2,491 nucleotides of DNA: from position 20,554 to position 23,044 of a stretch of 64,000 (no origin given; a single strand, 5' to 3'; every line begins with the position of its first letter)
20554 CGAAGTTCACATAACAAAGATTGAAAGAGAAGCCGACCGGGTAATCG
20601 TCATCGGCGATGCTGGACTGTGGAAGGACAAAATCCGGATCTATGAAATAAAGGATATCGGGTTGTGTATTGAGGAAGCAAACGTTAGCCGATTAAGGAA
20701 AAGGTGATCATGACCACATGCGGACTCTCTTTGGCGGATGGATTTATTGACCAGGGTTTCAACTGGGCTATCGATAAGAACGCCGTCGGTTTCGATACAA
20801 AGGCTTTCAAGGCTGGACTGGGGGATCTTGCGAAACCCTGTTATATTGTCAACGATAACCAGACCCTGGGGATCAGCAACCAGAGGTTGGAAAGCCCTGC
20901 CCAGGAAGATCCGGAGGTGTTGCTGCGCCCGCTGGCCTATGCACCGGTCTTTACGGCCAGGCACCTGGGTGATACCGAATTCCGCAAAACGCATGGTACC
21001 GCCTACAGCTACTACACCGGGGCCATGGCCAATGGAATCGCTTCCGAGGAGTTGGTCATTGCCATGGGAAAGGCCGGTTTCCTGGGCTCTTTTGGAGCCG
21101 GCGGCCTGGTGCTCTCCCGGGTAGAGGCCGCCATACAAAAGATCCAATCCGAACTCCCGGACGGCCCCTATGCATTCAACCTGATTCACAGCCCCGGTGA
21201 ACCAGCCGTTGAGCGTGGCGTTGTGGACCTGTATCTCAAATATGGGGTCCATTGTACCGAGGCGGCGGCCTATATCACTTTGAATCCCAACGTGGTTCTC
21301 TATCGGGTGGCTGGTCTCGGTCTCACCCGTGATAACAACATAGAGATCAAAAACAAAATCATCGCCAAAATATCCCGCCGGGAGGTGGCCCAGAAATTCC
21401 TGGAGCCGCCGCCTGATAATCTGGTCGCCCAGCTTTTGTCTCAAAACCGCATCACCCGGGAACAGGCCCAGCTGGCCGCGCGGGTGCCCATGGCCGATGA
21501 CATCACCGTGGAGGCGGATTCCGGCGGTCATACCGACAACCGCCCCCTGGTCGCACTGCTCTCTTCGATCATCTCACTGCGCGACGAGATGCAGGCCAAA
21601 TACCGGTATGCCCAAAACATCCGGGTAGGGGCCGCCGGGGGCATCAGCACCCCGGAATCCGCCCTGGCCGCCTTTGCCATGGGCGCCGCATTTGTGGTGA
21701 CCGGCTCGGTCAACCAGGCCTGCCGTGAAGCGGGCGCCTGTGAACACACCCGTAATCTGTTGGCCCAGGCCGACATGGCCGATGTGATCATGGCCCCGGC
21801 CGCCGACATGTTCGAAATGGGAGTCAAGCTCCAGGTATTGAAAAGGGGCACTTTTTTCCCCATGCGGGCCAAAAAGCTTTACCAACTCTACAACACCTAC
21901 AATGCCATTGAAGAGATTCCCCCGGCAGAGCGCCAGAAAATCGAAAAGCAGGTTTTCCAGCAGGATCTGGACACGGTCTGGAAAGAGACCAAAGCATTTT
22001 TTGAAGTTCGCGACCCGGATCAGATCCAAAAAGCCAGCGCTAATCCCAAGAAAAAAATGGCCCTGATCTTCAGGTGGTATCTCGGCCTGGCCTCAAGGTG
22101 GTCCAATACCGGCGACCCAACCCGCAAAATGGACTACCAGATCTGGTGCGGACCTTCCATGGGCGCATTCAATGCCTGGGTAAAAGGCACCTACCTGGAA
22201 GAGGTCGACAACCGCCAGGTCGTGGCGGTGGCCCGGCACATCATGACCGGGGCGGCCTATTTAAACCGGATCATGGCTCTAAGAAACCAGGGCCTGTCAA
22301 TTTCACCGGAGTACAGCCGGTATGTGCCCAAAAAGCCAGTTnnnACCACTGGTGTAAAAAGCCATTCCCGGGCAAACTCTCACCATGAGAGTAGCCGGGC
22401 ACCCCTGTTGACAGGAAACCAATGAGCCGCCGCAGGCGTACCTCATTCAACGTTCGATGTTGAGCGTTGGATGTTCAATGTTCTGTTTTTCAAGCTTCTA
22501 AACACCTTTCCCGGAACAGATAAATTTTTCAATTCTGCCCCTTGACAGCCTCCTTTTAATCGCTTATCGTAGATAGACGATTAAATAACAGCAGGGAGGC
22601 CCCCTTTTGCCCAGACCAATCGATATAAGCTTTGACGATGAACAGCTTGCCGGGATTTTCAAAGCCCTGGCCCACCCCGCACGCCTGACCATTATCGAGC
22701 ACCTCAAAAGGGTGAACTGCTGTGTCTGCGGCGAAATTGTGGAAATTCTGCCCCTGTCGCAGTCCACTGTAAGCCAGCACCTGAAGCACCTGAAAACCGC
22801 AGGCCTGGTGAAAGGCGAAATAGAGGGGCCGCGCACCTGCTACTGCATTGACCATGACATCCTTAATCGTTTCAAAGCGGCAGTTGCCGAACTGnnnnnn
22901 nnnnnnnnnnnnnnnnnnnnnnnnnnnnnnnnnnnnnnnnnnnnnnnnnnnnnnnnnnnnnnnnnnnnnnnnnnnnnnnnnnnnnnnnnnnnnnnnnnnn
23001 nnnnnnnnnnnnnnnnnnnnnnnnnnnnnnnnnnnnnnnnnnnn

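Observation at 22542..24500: arsR-hgcA-hgcB: a complete mercury-methylation module with a candidate operator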

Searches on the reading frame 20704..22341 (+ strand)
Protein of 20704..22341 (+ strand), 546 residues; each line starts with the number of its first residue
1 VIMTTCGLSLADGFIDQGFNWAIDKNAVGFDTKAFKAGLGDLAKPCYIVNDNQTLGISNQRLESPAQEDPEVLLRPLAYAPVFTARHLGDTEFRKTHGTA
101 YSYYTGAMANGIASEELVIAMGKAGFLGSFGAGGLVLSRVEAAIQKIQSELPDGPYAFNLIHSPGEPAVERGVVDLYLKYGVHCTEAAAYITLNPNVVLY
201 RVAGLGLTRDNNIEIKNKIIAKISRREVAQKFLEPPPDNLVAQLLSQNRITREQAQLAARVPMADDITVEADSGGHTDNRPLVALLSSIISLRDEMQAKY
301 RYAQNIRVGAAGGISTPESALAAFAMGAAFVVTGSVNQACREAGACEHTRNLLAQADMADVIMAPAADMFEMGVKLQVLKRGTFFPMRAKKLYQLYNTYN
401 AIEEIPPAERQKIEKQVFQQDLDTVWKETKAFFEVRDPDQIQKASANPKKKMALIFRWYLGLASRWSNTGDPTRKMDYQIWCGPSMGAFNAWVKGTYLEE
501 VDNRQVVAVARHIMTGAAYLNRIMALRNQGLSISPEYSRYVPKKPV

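Call 7: search_protein_families(library=pfam, proteins=[window:20704-22341:+], max_evalue=0.01)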
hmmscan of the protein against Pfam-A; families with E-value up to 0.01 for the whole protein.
window:20704-22341:+ (546 aa): 3 families
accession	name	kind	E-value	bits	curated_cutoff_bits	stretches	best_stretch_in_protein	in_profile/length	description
PF21607.2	FabD_helical_ins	-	5.1e-35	119.9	27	1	399-478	1-80/80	[Acyl-carrier-protein] S-malonyltransferase, inserted helical domain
PF03060.21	NMO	-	3.4e-12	46.9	28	1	107-367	17-255/331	Nitronate monooxygenase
PF18328.6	PfaD_N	-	3.8e-09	36.8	26.3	1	21-67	1-47/62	Fatty acid synthase subunit PfaD N-terminal domain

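Call 8: search_protein_families(library=ncbifam, proteins=[window:20704-22341:+], max_evalue=0.01)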
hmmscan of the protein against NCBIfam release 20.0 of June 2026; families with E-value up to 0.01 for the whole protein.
window:20704-22341:+ (546 aa): 2 families
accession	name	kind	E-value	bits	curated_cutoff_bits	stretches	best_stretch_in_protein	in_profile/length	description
TIGR02814.1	pfaD_fam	subfamily_domain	1.3e-204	680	449.25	1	84-522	2-442/444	PfaD family polyunsaturated fatty acid/polyketide biosynthesis protein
TIGR03151.1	enACPred_II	equivalog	1.4e-08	34.4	453.1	2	99-162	10-71/307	enoyl-[acyl-carrier-protein] reductase FabK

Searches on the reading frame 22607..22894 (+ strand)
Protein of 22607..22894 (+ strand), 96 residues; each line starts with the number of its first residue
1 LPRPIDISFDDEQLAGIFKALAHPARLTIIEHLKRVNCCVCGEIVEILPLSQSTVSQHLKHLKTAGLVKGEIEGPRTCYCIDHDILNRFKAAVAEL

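Call 7: search_protein_families(library=pfam, proteins=[window:22607-22894:+], max_evalue=0.01)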
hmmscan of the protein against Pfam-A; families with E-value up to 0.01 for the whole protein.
window:22607-22894:+ (96 aa): 9 families
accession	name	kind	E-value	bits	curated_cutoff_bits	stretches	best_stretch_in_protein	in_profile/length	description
PF01022.26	HTH_5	-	1.2e-12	47.9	22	1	23-69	1-46/47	Bacterial regulatory protein, arsR family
PF12840.13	HTH_20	-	5.6e-10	39.5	27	1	21-70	1-50/51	Helix-turn-helix domain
PF12802.13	MarR_2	-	1.9e-05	25.1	27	1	32-69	13-51/61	MarR family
PF13601.12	HTH_34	-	0.0027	18.2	27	1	26-95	2-75/80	Winged helix DNA-binding domain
PF10007.15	DUF2250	-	0.0033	18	24.4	1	24-69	8-53/93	Uncharacterized protein conserved in archaea (DUF2250)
PF13412.12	HTH_24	-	0.0036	17.3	21.9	1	42-69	21-48/48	Winged helix-turn-helix DNA-binding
PF01978.25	TrmB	-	0.0038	17.5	25.6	1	43-80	27-64/68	Sugar-specific transcriptional regulator TrmB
PF17778.7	BLACT_WH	-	0.0043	17.4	22.8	0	52-69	22-39/46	Beta-lactamase associated winged helix domain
PF01325.25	Fe_dep_repress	-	0.0044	17.6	26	1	42-69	26-53/60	Iron dependent repressor, N-terminal DNA binding domain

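Call 8: search_protein_families(library=ncbifam, proteins=[window:22607-22894:+], max_evalue=0.01)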
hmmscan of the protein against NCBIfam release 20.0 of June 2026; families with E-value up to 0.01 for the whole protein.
window:22607-22894:+ (96 aa): 11 families
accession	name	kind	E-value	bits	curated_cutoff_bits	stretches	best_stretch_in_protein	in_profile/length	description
NF033788.1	HTH_metalloreg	subfamily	1.2e-22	79.5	55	1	15-87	2-74/77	metalloregulator ArsR/SmtB family transcription factor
NF033789.1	repress_SdpR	subfamily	1.2e-14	53.9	100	1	17-90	1-73/79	autorepressor SdpR family transcription factor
NF041413.1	ArsR_Rv2640c_fam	equivalog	7.6e-11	42.4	155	1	14-90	32-110/118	Rv2640c family ArsR-like transcriptional regulator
NF052532.1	TransRegPagRBaca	equivalog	7.9e-11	41.9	170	1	12-82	15-84/99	transcriptional repressor PagR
NF045707.1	Dbac_1936_reg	equivalog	1.9e-10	40.7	115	1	13-87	6-80/99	ArsR/SmtB-type metalloregulator TsoR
NF047906.1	CdPbTransRegCmtR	equivalog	3.4e-08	33.4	150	1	12-88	9-84/104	Cd(II)/Pb(II)-sensing metalloregulatory transcriptional regulator CmtR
NF040642.1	sulf_sens_BigR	equivalog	5.3e-08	32.8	155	1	12-83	8-78/95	sulfite-sensing transcriptional repressor BigR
NF053755.1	MsvR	equivalog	1.5e-07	31.4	220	1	18-72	7-60/236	transcriptional factor MsvR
NF007528.0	PRK10141.1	subfamily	6.6e-06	26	97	1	17-81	9-73/117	metalloregulator ArsR/SmtB family transcription factor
NF040939.2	trans_reg_lrs14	equivalog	0.004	17.2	90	1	34-71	31-69/103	Lrs14 family HTH-type transcriptional regulator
TIGR01884.1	cas_HTH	subfamily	0.0078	15.6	60.2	1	27-73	145-191/202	CRISPR-associated CARF protein Csa3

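Call 58: search_solved_structures(query=window:22607-22894:+, max_evalue=0.00001, show_alignments=2)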
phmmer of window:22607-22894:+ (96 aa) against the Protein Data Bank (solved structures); distinct sequences matched with E-value up to 0.00001: 14.
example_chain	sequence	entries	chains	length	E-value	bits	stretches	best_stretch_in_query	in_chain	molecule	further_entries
3cuo_A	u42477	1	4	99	7.9e-10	42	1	10-92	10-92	Uncharacterized HTH-type transcriptional regulator ygaV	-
8qkf_A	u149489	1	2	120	1e-09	41.6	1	9-92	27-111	ArsR family transcriptional regulator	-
2zkz_A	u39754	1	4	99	1.1e-07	35.1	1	13-83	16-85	Transcriptional repressor pagR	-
4ggg_A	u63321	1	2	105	3.4e-07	33.6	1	12-83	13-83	Repressor protein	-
6j0e_A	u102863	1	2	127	3.5e-07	33.5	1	9-78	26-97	Arsenic responsive repressor ArsR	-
6cda_A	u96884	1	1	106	4.7e-07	33.1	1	12-83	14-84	ArsR family transcriptional regulator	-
1r1u_A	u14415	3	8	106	4.8e-07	33.1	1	12-83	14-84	repressor protein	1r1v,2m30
2kjb_A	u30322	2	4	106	4.8e-07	33.1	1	12-83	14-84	CzrA protein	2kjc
6cdb_A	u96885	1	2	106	6.7e-07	32.6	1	12-83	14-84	ArsR family transcriptional regulator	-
7p6f_AAA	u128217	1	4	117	7.4e-07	32.5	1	13-85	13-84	Transcriptional regulator SrnR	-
9t6t_A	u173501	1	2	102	1.4e-06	31.6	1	6-87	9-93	Lmo1102 protein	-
9t6r_A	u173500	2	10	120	2e-06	31.1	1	6-87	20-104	Lmo1102 protein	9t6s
4omy_A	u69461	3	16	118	2.5e-06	30.8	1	11-95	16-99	NolR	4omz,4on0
1r1t_A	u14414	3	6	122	5.6e-06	29.7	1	12-92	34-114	Transcriptional repressor smtB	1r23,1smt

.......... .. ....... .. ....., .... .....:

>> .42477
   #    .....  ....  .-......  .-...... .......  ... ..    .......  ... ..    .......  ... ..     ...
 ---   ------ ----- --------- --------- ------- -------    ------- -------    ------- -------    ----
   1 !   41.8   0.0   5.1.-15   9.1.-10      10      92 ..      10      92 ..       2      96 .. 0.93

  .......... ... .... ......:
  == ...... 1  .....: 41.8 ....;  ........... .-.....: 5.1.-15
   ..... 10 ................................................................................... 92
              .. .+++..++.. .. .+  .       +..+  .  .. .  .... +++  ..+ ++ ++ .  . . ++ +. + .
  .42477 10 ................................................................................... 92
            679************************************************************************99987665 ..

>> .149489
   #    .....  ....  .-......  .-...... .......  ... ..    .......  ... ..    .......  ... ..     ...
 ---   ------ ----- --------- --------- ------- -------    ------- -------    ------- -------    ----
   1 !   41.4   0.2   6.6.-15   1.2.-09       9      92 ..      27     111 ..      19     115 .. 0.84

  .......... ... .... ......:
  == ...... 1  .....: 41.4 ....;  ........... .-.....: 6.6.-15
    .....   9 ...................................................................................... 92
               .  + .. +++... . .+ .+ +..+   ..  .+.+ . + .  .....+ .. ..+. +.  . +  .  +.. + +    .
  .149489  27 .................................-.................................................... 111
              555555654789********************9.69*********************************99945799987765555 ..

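Call 60: list_cluster_members(proteins=[P0001, P0003, P0005, window:22607-22894:+])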
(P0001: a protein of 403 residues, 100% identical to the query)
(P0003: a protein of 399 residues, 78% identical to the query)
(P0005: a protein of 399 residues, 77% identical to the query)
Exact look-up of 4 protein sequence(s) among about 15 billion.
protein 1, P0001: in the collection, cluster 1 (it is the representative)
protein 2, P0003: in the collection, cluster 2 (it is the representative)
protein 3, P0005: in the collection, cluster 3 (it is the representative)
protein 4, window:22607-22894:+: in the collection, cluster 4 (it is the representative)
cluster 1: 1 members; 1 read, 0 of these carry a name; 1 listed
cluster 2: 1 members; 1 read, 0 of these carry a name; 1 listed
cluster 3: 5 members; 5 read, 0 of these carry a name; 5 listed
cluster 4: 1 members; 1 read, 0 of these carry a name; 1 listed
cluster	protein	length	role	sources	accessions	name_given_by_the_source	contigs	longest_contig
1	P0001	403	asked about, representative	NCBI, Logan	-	-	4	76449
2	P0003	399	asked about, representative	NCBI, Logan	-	-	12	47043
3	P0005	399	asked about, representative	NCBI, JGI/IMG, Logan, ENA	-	-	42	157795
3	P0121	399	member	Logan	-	-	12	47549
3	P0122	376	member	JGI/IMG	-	-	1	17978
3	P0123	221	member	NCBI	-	-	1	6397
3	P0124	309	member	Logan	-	-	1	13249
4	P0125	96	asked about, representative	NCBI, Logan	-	-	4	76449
